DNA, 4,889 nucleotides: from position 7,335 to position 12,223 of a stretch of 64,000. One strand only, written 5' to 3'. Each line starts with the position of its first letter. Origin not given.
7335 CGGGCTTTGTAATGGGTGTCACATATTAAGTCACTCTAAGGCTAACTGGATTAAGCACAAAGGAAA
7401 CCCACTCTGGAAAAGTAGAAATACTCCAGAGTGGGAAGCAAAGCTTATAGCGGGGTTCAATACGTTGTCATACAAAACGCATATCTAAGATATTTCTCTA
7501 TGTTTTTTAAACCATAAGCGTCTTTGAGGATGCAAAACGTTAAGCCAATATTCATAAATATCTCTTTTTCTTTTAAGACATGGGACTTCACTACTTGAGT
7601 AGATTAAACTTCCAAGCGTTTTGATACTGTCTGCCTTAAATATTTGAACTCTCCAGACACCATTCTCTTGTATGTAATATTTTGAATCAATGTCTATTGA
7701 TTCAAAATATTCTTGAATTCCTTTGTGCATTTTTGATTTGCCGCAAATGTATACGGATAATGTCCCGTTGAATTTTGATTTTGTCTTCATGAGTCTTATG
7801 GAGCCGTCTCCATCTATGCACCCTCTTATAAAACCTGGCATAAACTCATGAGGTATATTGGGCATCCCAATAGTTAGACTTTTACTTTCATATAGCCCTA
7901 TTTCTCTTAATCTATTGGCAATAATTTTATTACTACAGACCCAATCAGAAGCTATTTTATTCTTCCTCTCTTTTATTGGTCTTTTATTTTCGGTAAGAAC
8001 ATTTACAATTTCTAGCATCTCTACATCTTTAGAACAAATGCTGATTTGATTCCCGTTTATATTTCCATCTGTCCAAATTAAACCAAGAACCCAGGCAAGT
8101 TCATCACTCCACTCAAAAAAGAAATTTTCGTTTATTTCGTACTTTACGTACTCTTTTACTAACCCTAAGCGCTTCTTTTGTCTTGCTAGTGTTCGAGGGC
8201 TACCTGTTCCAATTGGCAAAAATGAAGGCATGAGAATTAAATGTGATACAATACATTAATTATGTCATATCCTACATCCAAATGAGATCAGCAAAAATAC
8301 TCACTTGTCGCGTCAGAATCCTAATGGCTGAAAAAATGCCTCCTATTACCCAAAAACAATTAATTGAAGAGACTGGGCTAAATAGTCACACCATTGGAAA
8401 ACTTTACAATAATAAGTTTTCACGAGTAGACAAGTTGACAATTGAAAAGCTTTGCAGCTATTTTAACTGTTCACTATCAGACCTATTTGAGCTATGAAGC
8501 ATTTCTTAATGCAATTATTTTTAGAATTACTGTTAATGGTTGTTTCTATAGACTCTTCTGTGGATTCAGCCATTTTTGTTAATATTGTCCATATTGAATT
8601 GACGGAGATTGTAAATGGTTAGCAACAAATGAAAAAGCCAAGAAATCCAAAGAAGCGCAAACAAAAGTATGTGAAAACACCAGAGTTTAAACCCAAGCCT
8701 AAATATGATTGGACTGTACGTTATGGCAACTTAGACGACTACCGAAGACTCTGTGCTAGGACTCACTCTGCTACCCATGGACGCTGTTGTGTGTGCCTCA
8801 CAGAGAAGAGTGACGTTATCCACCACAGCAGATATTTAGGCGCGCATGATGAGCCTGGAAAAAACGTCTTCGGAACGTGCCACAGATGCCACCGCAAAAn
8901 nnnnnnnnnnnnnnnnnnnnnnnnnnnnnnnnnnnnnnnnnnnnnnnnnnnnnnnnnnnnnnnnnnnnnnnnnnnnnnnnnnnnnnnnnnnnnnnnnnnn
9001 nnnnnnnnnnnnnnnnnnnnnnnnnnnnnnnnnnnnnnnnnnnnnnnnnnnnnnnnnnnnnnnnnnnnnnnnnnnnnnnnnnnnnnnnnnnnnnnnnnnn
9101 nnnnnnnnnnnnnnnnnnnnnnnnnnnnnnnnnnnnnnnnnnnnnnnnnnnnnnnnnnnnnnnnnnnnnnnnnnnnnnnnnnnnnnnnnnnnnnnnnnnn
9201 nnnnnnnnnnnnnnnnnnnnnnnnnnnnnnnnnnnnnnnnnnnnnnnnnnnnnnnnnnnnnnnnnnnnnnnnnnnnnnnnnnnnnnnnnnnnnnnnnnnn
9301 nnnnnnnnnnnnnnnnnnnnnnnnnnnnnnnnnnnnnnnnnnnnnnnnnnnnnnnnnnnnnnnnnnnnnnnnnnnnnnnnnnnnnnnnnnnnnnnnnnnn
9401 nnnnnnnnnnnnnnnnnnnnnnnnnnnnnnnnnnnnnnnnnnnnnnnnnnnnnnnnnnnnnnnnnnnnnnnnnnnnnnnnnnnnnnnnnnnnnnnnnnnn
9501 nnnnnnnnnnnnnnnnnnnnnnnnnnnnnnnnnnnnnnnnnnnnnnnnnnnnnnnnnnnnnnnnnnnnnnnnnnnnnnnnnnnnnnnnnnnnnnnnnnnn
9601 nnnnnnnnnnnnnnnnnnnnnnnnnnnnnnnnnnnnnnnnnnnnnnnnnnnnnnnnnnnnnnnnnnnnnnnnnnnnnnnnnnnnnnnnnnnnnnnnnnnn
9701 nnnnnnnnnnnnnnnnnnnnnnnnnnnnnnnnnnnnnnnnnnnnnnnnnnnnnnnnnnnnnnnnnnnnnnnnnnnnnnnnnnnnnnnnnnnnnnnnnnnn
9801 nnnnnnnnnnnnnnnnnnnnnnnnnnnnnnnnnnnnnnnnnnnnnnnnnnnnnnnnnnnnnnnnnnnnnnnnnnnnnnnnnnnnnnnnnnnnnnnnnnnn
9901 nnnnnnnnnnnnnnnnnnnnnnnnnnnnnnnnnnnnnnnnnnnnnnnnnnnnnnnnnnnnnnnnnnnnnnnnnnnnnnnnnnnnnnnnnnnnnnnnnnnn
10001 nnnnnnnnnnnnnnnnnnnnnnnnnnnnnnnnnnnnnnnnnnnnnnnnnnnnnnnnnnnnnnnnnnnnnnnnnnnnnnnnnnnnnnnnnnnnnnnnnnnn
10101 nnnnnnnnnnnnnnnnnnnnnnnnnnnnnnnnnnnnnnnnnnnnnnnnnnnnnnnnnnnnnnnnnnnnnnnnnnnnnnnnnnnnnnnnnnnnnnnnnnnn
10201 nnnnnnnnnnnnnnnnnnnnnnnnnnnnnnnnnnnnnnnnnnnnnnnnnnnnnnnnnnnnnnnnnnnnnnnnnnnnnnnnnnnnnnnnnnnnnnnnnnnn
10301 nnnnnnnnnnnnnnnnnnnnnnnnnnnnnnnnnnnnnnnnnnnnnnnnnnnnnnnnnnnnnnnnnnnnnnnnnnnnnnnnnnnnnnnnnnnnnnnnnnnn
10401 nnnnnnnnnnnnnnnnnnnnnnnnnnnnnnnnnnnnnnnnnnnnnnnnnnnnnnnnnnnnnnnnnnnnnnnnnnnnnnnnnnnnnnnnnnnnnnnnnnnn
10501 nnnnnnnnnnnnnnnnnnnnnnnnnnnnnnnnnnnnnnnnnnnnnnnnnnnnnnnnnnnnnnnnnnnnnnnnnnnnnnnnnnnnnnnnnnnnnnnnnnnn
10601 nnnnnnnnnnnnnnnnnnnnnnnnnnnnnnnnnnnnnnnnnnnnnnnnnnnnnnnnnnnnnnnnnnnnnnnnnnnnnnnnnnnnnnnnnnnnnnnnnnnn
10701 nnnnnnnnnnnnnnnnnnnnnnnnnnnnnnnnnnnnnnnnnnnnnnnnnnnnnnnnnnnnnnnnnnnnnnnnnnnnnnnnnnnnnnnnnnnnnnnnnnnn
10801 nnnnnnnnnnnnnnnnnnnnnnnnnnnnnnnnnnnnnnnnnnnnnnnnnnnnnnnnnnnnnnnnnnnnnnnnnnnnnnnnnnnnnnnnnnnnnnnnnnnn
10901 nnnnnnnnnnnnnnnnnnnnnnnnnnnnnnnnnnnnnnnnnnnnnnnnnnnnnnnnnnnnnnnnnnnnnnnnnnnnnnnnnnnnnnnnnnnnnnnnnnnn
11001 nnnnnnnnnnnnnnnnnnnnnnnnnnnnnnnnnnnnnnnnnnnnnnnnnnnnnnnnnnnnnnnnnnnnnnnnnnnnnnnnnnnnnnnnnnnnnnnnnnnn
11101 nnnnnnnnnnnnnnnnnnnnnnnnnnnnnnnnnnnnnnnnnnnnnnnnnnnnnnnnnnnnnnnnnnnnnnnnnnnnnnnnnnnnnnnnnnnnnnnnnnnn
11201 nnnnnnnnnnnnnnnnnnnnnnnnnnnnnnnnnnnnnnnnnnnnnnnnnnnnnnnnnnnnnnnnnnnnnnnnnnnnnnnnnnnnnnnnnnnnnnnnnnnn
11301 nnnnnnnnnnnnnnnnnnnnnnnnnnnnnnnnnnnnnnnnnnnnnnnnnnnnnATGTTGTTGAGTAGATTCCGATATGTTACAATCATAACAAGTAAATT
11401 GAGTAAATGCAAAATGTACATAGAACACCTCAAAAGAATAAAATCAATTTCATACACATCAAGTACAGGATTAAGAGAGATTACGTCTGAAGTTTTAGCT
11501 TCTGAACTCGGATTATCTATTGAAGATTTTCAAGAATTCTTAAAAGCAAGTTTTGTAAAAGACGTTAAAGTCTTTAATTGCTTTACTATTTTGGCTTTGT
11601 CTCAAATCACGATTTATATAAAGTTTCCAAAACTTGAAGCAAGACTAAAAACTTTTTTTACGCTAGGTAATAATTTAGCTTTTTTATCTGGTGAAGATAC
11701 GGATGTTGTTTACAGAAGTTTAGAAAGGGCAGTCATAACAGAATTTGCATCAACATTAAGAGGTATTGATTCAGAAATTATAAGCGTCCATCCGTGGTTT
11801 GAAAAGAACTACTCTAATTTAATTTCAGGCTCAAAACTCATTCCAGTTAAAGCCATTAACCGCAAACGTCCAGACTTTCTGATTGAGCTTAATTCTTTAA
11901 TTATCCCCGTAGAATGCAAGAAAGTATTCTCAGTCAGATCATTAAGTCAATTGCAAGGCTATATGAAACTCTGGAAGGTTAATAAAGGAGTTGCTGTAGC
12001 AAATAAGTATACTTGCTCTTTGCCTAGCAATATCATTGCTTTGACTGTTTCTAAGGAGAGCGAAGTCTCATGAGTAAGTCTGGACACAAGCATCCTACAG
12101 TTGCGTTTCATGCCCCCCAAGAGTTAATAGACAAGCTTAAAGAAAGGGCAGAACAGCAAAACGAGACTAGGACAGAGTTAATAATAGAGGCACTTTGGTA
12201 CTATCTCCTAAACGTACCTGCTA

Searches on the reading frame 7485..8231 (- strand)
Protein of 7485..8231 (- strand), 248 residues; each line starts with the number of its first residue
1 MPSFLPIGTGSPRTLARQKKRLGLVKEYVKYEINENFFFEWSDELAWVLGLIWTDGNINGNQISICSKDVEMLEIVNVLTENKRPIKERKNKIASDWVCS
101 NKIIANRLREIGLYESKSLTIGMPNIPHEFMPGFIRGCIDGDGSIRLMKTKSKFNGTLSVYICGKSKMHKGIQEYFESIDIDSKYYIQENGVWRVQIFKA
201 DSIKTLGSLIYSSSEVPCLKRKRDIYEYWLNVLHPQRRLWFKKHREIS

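Call 22: search_protein_families(library=phrogs, proteins=[window:7485-8231:-], max_evalue=0.01)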
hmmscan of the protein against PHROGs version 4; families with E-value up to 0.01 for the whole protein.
window:7485-8231:- (248 aa): 2 families
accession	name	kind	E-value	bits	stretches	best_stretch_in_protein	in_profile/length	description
phrog_4645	-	DNA, RNA and nucleotide metabolism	1e-28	101.4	1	27-227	90-301/308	endonuclease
phrog_6640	-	unknown function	0.0072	17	0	39-112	14-92/221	-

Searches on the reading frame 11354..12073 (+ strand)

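Call 22: search_protein_families(library=phrogs, proteins=[window:11354-12073:+], max_evalue=0.01)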
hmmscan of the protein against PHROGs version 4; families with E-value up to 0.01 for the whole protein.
window:11354-12073:+ (239 aa): 2 families
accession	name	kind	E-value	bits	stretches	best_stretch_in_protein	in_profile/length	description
phrog_25037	-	unknown function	2.8e-10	41.1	1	129-230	57-158/167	-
phrog_27635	-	DNA, RNA and nucleotide metabolism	0.00097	20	1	44-72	6-34/60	HTH DNA binding protein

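Call 74: search_protein_families(library=pfam, proteins=[window:11354-12073:+], max_evalue=0.01)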
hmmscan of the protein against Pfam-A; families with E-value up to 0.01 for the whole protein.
window:11354-12073:+ (239 aa): 0 families
